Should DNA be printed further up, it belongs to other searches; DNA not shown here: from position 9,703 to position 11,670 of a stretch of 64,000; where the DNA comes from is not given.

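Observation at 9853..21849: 13-gene Hdr/Flx-like operon with a built-in 2-oxoacid:ferredoxin oxidoreductase and a fumarate-reductase-like terminal module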

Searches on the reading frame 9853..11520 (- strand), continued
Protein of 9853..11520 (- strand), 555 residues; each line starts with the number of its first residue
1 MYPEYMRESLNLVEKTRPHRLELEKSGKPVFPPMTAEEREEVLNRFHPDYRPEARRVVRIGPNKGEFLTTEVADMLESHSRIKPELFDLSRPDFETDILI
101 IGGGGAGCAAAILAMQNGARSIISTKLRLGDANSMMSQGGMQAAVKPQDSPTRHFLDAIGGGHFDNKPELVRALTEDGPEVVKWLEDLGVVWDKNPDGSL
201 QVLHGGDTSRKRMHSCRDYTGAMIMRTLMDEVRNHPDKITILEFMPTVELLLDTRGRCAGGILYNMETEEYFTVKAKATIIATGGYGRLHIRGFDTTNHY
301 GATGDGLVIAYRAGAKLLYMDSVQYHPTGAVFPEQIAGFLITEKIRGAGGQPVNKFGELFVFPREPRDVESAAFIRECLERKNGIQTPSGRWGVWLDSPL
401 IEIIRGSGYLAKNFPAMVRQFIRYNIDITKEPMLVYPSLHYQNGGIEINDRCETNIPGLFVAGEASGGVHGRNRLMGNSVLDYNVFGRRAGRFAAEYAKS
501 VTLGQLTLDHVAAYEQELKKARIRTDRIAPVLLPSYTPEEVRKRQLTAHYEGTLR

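Call 25: find_related_loci(query=A1, collection=genome_contigs, flank=10000)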
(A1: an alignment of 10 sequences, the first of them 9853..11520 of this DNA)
Query A1 (555 aa) in genome_contigs; peptide patterns used: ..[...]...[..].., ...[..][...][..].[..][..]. (x = any residue, [..] = any of these).
600 stretches matched a pattern (row limit reached: there are more); 597 encode a relative of the query (tblastn E <= 1e-3); the best 80 are kept; 80 distinct loci.
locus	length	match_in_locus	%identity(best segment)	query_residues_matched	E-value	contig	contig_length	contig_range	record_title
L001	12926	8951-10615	88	1-555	0e+0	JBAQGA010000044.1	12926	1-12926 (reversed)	MAG: Candidatus Aminicenantales bacterium isolate MFD06995_ilm_asm_bin14 k127_73271, whole genome shotgun sequence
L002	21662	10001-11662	87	1-554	0e+0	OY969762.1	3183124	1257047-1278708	MAG: Candidatus Aminicenantes bacterium isolate MFD04408.bin.c.1 genome assembly, chromosome: 1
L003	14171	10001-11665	87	1-555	0e+0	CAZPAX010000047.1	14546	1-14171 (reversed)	MAG TPA_asm: uncultured Eubacteriales bacterium isolate binchicken_co124_359 genome assembly, contig: NODE_2398_length_1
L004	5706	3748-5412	85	1-555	0e+0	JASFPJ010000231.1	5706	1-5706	MAG: Candidatus Aminicenantes bacterium isolate D0819M58metaG_Bin_295 D0819M58metaG_FD_scaffold_1830_c1, whole genome sh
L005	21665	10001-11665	84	1-555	0e+0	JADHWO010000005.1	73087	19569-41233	MAG: Candidatus Aminicenantes bacterium isolate BS750m-G29 BS-750m-C175, whole genome shotgun sequence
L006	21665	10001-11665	82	1-555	0e+0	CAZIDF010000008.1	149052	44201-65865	MAG TPA_asm: uncultured Eubacteriales bacterium isolate SRP185410_co2_332 genome assembly, contig: NODE_46_length_149052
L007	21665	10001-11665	82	1-555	0e+0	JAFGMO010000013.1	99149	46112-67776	MAG: Candidatus Aminicenantes bacterium isolate Zod_Metabat.480 k87_1126834, whole genome shotgun sequence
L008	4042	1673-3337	81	1-555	0e+0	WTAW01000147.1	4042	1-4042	MAG: Candidatus Aminicenantes bacterium isolate GLR1792 c_000000147550, whole genome shotgun sequence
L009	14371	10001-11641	74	1-546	0e+0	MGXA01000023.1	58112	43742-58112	MAG: Gallionellales bacterium RIFCSPLOWO2_02_FULL_59_110 rifcsplowo2_02_scaffold_1491, whole genome shotgun sequence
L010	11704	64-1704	74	1-546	0e+0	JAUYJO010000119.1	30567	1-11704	MAG: Gallionella sp. isolate C24_metabat.bin.145 C24_k141_193069, whole genome shotgun sequence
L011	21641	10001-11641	74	1-546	0e+0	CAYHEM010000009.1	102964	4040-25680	MAG TPA_asm: uncultured Gallionella sp. isolate ERP119702_co1_195 genome assembly, contig: NODE_110_length_102964_cov_40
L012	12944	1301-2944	73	1-547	0e+0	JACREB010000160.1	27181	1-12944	MAG: Nitrosomonadales bacterium isolate NC_groundwater_1688_Pr3_B-0.1um_57_72 SR-2_scaffold_141_2728676, whole genome sh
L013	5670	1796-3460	68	1-555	0e+0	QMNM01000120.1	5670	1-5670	MAG: Candidatus Cloacimonadota bacterium isolate B8_G9 B8_Guay9_scaffold_25871, whole genome shotgun sequence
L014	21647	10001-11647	74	1-546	0e+0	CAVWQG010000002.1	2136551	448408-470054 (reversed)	MAG: uncultured Alphaproteobacteria bacterium isolate MFD09495.bin.1.3 genome assembly, contig: contig_130, whole genome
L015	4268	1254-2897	72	1-547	0e+0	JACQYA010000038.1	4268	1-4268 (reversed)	MAG: Betaproteobacteria bacterium isolate NC_groundwater_1529_Pr4_S-0.65um_63_14 SR1-18-Sp65_coassembly_scaffold_137954,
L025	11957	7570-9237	63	1-554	0e+0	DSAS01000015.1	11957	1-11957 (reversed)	MAG TPA_asm: Candidatus Neomarinimicrobiota bacterium isolate SpSt-1154 Ga0129302_1002920, whole genome shotgun sequence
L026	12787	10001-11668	63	1-554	0e+0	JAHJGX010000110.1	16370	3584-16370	MAG: bacterium isolate Modern_marine_glass_biofilm.mb.88 Modern_marine_glas.mb.88_k141_389795, whole genome shotgun sequ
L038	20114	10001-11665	60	2-555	0e+0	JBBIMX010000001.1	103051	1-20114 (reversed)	MAG: Deltaproteobacteria bacterium isolate BQF270218_bin_242 NODE_18_length_103051_cov_6.076556, whole genome shotgun se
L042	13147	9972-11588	58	1-546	0e+0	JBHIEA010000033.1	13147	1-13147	MAG: bacterium isolate b3.sp2_bin.56 NODE_1462_length_13147_cov_9.234723, whole genome shotgun sequence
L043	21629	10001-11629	59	3-546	0e+0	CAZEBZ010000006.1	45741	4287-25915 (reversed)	MAG TPA_asm: uncultured Thermodesulfobacteriota bacterium isolate SRP216583_co1_91 genome assembly, contig: NODE_445_len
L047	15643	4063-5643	59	1-536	0e+0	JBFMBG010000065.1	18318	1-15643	MAG: Bacillota bacterium isolate MAG158 MAG158_65, whole genome shotgun sequence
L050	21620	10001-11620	56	2-546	0e+0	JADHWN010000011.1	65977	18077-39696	MAG: Candidatus Bathyarchaeota archaeon isolate BS750m-G28 BS-750m-C237, whole genome shotgun sequence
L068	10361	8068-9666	56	2-539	0e+0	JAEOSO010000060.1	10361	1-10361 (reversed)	MAG: Candidatus Borrarchaeota archaeon isolate Yap75.bin3.45 contig-145_6198, whole genome shotgun sequence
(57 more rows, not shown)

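Call 41: search_protein_families(library=pfam, proteins=[L038:11822-12994:+, L047:866-1423:+, L026:2722-4185:+, L042:6795-7772:+, L043:12921-13796:+, L068:3837-4709:-, L050:14077-15462:+, L025:6326-6835:+], max_evalue=0.00001)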
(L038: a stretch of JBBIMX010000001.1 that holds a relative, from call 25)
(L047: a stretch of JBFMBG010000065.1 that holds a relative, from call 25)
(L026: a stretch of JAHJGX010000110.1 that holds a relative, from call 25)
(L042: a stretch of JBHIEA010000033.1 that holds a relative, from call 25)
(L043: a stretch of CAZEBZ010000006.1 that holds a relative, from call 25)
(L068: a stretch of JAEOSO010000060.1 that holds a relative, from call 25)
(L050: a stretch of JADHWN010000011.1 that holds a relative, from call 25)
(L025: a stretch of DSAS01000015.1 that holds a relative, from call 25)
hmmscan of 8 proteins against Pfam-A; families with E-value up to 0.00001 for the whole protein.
L038:11822-12994:+ (390 aa): 5 families
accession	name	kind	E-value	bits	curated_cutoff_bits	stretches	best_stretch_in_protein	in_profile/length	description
PF08442.15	ATP-grasp_2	-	3.6e-75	252.4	29.5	1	2-202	1-201/202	ATP-grasp domain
PF00549.24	Ligase_CoA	-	1.8e-29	102.9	24.5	1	262-369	1-115/128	CoA-ligase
PF13549.11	ATP-grasp_5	-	5.2e-13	49.3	27.6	1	4-134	11-136/221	ATP-grasp domain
PF24948.1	Citrate_synth_N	-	5.8e-11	42.6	83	1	3-226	5-228/232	ATP-citrate synthase ATP-grasp domain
PF01071.24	GARS_A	-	8.3e-07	29.5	27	1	8-122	6-108/194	Phosphoribosylglycinamide synthetase, ATP-grasp (A) domain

L047:866-1423:+ (185 aa): 1 family
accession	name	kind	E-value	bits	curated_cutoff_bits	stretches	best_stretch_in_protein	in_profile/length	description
PF05683.17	Fumerase_C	-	7.4e-62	208.8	22.2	1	13-177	36-203/205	Fumarase C-terminus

L026:2722-4185:+ (487 aa): 1 family
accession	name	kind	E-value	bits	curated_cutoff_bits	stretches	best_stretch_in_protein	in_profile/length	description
PF00374.24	NiFeSe_Hases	-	5.6e-35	121.7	25.8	2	40-119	1-80/508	Nickel-dependent hydrogenase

L042:6795-7772:+ (325 aa): 1 family
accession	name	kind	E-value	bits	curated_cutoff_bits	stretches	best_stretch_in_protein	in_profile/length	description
PF01058.29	Oxidored_q6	-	1.3e-24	86.8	27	1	14-179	1-127/128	NADH ubiquinone oxidoreductase, 20 Kd subunit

L043:12921-13796:+ (291 aa): 4 families
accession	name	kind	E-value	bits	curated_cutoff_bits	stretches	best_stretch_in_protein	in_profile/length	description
PF02629.25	CoA_binding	-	5.7e-33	114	22.3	1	7-99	2-97/97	CoA binding domain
PF00549.24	Ligase_CoA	-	7e-26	91.3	24.5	1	151-270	1-126/128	CoA-ligase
PF13607.11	Succ_CoA_lig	-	5.4e-10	39.6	27.4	1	146-280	2-131/138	Succinyl-CoA ligase like flavodoxin domain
PF13380.12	CoA_binding_2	-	3.6e-06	27.9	22.8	0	26-129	21-115/116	CoA binding domain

L068:3837-4709:- (290 aa): 1 family
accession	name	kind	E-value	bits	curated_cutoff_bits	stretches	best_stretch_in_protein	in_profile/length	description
PF05681.19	Fumerase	-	1.4e-85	287.3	25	1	10-277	3-269/270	Fumarate hydratase (Fumerase)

L050:14077-15462:+ (461 aa): 2 families
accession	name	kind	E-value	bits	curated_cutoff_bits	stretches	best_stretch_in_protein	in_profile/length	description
PF00390.24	malic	-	1.5e-30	106.8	23.1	1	44-175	3-182/182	Malic enzyme, N-terminal domain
PF03949.21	Malic_M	-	3.8e-21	76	23.5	1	188-401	2-243/258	Malic enzyme, NAD binding domain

L025:6326-6835:+ (169 aa): 1 family
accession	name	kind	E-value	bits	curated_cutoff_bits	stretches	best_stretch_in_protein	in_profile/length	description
PF01750.23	HycI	-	5.5e-07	29.9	23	1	22-139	3-124/130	Hydrogenase maturation protease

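Call 46: find_homologous_proteins(query=L011:10001-11641:+, max_evalue=1e-50)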
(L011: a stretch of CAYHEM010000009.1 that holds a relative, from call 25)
Query L011:10001-11641:+ (547 aa): 7999 proteins with E <= 1e-50 among 8000 candidates; the best 120 are listed.
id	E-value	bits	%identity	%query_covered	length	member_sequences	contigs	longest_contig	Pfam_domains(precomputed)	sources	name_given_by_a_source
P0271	0.0e+0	1200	94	100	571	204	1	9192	PF00890.31,PF07992.21,PF03486.21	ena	-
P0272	0.0e+0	1147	89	100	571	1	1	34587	PF00890.31,PF07992.21,PF03486.21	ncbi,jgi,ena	ncbi:MAG: FAD-binding protein [Sulfuricellaceae bacterium]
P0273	0.0e+0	1142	89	100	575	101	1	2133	PF00890.31,PF07992.21,PF03486.21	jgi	jgi:succinate dehydrogenase/fumarate reductase flavoprotein subunit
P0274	0.0e+0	1136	89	99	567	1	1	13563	PF00890.31,PF07992.21,PF03486.21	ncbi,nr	ncbi:MAG TPA: FAD-binding protein [Gallionella sp.]|nr:FAD-binding protein [Gallionella sp.]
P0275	0.0e+0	1133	88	100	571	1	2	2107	PF00890.31,PF07992.21,PF03486.21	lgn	-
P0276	0.0e+0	1129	87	100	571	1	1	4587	PF00890.31,PF07992.21,PF03486.21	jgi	jgi:succinate dehydrogenase/fumarate reductase flavoprotein subunit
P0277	0.0e+0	1127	87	100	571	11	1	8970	PF00890.31,PF07992.21,PF03486.21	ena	-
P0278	0.0e+0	1125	86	100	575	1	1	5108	PF00890.31,PF07992.21,PF03486.21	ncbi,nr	ncbi:MAG: FAD-binding protein [Rhodocyclaceae bacterium]|nr:FAD-binding protein [Rhodocyclaceae bact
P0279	0.0e+0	1119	87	100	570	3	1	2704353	PF00890.31,PF07992.21,PF03486.21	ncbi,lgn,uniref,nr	ncbi:MAG: FAD-binding protein [Candidatus Nitricoxidivorans perseverans]|uniref:FAD-binding protein 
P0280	0.0e+0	1114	86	100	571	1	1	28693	PF00890.31,PF07992.21,PF03486.21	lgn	-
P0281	0.0e+0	1092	84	100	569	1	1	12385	PF00890.31,PF07992.21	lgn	-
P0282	0.0e+0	1084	83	100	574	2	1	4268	PF00890.31,PF07992.21,PF03486.21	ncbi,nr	ncbi:MAG: FAD-binding protein [Betaproteobacteria bacterium]|nr:FAD-binding protein [Betaproteobacte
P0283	0.0e+0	1075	83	100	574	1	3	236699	PF00890.31,PF07992.21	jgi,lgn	jgi:succinate dehydrogenase/fumarate reductase flavoprotein subunit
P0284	0.0e+0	1069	82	100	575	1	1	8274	PF00890.31,PF07992.21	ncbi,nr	ncbi:MAG: FAD-binding protein [Sulfurisoma sp.]|nr:FAD-binding protein [Sulfurisoma sp.]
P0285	0.0e+0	1056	81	100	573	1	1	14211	PF00890.31,PF07992.21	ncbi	-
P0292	0.0e+0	1034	80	100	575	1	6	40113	PF01266.31,PF00890.31,PF07992.21,PF03486.21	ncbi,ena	-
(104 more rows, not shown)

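Call 47: find_encoding_contigs(protein=P0292, flank=10000, max_places=3)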
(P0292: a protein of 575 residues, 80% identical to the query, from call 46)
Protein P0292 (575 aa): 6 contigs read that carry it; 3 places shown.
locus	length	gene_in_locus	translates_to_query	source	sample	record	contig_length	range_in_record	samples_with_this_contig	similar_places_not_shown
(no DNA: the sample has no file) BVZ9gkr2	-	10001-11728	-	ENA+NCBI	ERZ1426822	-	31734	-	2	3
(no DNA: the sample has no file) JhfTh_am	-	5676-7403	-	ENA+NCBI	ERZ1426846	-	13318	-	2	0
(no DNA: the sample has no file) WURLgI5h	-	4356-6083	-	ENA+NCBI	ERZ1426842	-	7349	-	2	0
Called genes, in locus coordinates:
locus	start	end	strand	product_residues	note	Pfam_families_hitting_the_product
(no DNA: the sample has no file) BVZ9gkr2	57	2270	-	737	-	PF03971:IDH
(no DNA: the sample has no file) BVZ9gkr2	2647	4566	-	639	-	PF00330:Aconitase, PF00694:Aconitase_C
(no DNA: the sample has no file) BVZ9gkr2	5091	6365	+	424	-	PF08442:ATP-grasp_2, PF24948:Citrate_synth_N, PF16114:Citrate_bind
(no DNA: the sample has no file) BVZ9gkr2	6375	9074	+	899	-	PF13607:Succ_CoA_lig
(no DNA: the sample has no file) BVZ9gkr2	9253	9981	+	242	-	PF13183:Fer4_8 (faint), PF13534:Fer4_17 (faint), PF12838:Fer4_7, PF13187:Fer4_9, PF13237:Fer4_10 (weak)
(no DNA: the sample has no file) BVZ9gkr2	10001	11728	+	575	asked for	PF00890:FAD_binding_2, PF01266:DAO (faint), PF03486:HI0933_like (faint), PF07992:Pyr_redox_2 (faint)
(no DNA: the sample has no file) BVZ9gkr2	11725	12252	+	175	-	PF02915:Rubrerythrin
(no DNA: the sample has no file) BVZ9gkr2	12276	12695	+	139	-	PF13534:Fer4_17, PF13183:Fer4_8, PF13237:Fer4_10 (faint), PF13187:Fer4_9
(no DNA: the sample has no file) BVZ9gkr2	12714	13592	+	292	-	PF02754:CCG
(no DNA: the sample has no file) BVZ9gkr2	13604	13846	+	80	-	PF13187:Fer4_9 (faint), PF00037:Fer4, PF12797:Fer4_2 (weak), PF12837:Fer4_6 (faint), PF13237:Fer4_10 (weak), PF14697:Fer4_21 (weak), PF12800:Fer4_4 (faint), PF12838:Fer4_7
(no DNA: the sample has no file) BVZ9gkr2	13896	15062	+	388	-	PF01855:POR_N, PF02780:Transketolase_C (weak), PF17147:PFOR_II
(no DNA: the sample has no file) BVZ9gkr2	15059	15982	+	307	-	PF02775:TPP_enzyme_C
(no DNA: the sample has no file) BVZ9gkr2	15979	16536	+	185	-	PF01558:POR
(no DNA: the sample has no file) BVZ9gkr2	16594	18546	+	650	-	PF07992:Pyr_redox_2 (weak), PF00890:FAD_binding_2 (weak), PF01266:DAO (weak), PF12831:FAD_oxidored, PF13450:NAD_binding_8 (weak), PF00037:Fer4 (weak), PF12838:Fer4_7 (weak), PF13187:Fer4_9 (weak), +5 more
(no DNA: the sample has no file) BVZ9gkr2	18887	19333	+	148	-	PF02662:FlpD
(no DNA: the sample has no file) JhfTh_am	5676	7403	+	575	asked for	PF00890:FAD_binding_2, PF01266:DAO (faint), PF03486:HI0933_like (faint), PF07992:Pyr_redox_2 (faint)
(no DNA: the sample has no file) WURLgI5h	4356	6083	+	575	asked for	PF00890:FAD_binding_2, PF01266:DAO (faint), PF03486:HI0933_like (faint), PF07992:Pyr_redox_2 (faint)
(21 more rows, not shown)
